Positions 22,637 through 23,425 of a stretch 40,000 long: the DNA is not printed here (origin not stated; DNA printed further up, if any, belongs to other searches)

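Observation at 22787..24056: Terminator-insulated two-gene cassette in the rexAB slot: candidate uncharacterised prophage defence pair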

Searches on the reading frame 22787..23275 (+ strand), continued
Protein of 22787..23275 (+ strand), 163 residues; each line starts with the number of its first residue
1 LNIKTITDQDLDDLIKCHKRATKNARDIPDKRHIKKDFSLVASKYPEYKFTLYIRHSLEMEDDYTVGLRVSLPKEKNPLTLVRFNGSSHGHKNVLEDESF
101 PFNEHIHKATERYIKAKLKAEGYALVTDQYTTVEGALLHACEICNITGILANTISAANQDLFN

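Call 73: find_related_loci(query=A3, collection=viral_contigs, flank=5000)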
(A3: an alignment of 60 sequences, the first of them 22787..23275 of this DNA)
Query A3 (163 aa) in viral_contigs; peptide patterns used: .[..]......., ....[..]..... (x = any residue, [..] = any of these).
56 stretches matched a pattern; 39 encode a relative of the query (tblastn E <= 1e-3); 39 distinct loci.
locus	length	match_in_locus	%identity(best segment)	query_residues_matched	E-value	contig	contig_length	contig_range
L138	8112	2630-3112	37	1-163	3e-27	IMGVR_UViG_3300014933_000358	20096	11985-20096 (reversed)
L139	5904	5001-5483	35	1-163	2e-26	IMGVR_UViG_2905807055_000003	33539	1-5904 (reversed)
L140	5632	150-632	35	1-163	2e-26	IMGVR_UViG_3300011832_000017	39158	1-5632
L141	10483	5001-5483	35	1-163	2e-26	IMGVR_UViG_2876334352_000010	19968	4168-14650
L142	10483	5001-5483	35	1-163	2e-26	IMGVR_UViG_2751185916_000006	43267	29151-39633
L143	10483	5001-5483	35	1-163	2e-26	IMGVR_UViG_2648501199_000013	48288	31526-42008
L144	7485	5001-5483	35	1-163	2e-26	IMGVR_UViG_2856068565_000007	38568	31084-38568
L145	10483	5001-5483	35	1-163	2e-26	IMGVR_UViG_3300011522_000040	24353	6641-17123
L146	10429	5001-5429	38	6-149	2e-26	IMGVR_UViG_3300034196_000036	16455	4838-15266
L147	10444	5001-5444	35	1-149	5e-26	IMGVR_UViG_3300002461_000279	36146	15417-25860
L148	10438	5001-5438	35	3-149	9e-25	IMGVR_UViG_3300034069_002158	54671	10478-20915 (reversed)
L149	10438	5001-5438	35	3-149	1e-24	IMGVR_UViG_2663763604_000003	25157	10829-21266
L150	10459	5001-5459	34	6-163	3e-24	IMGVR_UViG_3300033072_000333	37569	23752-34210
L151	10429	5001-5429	34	4-149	1e-23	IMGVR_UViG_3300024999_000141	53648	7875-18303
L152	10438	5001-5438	36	3-149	2e-23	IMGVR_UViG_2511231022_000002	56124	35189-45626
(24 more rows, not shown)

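Call 81: fold_search(model_id=the predicted structure, library=viral)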
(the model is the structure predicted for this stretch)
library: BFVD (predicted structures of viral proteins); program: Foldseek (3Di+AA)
matches with E <= 10: 592; with E <= 0.001: 0
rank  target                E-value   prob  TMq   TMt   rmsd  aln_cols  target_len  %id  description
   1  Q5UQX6                2.0e-01  0.18  0.24  0.16  13.9       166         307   13  Uncharacterized protein R882 [Acanthamoeba polyphaga mimivirus]
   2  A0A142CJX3            2.2e-01  0.35  0.30  0.32  11.8       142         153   10  (no name in the UniProt tables at hand)
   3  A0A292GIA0            2.3e-01  0.18  0.24  0.32  11.5       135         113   12  (no name in the UniProt tables at hand)
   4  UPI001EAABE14         2.6e-01  0.44  0.27  0.34  10.4       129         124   16  (no name look-up for this kind of identifier)
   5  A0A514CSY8            2.9e-01  0.63  0.30  0.32   5.7       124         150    9  Uncharacterized protein [Achromobacter phage Motura]
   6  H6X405                2.9e-01  0.09  0.21  0.22  12.1       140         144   11  Uncharacterized protein [Klebsiella phage vB_KleM_RaK2]
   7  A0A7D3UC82            3.1e-01  0.10  0.19  0.18  11.6       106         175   12  (no name in the UniProt tables at hand)
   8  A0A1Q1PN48            3.2e-01  0.66  0.28  0.29  11.4        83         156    6  (no name in the UniProt tables at hand)
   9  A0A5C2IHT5            3.2e-01  0.63  0.25  0.37   5.6        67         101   13  (no name in the UniProt tables at hand)
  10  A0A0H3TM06            3.6e-01  0.09  0.22  0.14  23.8       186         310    7  (no name in the UniProt tables at hand)
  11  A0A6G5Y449            3.8e-01  0.09  0.23  0.18  19.7       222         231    9  (no name in the UniProt tables at hand)
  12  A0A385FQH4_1          4.1e-01  0.75  0.25  0.05   4.4        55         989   13  Polyprotein (Fragment) [Culex picorna-like virus 1]
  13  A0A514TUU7            4.1e-01  0.60  0.28  0.35   4.1        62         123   11  Uncharacterized protein [Aeromonas phage PS1]
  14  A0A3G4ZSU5            4.3e-01  0.44  0.26  0.23   7.9        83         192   17  Uncharacterized protein [Edafosvirus sp.]
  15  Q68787                4.8e-01  0.30  0.25  0.39   5.6        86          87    7  Glycoprotein B, amino part of (Fragment) [Human cytomegalovirus]
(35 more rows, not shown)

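Call 83: search_protein_families(library=padloc, alignment_id=A3, max_evalue=0.001)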
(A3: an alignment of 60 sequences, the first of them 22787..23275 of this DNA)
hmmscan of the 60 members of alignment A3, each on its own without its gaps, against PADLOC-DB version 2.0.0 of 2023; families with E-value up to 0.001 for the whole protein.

A. member 1, window:22787-23275:+ (163 aa): 0 families

B. families by the number of members that match (of 60 scanned): 3 families
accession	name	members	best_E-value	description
PDLC04538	PDC-M24A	6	1.2e-12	-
PDLC04537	PDC-M24A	1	0.00014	-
PDLC04536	PDC-M24A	1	0.00029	-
